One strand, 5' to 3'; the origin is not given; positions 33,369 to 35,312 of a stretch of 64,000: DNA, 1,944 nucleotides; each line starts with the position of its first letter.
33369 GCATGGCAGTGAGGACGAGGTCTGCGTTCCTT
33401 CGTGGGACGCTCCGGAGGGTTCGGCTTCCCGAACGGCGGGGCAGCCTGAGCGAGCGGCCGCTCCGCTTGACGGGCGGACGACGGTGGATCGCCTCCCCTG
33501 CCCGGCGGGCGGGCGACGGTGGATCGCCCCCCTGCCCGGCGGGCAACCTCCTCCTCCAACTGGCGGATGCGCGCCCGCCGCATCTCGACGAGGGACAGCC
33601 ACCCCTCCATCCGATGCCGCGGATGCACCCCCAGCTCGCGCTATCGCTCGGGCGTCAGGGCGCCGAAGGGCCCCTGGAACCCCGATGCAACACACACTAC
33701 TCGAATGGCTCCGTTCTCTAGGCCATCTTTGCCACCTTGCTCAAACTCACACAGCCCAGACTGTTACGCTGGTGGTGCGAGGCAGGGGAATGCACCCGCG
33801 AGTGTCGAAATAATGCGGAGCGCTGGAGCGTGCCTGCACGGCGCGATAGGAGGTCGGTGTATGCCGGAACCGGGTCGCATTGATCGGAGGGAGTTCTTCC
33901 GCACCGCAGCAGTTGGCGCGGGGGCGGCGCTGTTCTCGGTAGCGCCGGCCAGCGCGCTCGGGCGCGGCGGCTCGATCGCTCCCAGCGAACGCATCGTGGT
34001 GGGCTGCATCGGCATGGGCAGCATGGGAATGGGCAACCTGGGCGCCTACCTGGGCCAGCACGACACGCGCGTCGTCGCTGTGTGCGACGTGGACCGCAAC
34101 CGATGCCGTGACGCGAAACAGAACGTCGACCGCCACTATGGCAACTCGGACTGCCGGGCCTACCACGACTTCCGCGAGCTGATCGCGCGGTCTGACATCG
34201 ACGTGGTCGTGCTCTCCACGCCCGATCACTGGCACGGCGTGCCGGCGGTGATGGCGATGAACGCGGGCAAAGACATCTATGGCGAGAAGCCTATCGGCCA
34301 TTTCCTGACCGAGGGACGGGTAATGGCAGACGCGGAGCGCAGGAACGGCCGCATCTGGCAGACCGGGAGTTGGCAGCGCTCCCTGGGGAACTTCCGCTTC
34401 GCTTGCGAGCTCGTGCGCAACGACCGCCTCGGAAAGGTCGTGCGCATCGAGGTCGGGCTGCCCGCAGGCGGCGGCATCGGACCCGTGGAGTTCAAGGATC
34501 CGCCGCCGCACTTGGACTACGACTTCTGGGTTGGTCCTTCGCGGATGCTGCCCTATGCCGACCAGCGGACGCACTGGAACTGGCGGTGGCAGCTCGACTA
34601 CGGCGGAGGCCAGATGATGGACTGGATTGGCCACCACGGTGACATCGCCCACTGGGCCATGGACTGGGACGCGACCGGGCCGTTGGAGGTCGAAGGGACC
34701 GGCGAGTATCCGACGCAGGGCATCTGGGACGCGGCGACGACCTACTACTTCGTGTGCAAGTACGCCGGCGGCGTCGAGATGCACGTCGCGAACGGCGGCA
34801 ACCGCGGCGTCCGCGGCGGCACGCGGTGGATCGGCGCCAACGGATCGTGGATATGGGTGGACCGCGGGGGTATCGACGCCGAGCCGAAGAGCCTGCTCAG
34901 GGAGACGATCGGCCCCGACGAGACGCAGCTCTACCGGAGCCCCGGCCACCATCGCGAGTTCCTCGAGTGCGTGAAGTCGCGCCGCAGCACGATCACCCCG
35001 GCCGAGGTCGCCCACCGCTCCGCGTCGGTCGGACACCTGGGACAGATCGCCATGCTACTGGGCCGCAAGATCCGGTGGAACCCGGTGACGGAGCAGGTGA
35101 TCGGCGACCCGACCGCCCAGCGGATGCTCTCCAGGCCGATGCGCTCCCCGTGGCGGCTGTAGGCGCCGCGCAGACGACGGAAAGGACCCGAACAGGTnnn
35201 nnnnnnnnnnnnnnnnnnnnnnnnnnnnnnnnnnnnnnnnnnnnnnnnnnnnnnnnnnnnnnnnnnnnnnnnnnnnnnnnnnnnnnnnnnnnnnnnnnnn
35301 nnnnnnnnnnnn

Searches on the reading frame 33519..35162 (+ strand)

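Call 37: search_protein_families(library=pfam, proteins=[window:33519-35162:+], max_evalue=0.001)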
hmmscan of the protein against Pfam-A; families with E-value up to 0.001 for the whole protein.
window:33519-35162:+ (547 aa): 3 families
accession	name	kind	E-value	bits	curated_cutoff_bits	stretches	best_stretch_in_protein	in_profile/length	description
PF19051.5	GFO_IDH_MocA_C2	-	5.3e-25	88.8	23.3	1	326-546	46-253/254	Oxidoreductase family, C-terminal alpha/beta domain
PF01408.29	GFO_IDH_MocA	-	1e-13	52.5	24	1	161-283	3-119/120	Oxidoreductase family, NAD-binding Rossmann fold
PF22725.1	GFO_IDH_MocA_C3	-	4.9e-05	23.8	27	1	349-426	29-103/124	GFO/IDH/MocA C-terminal domain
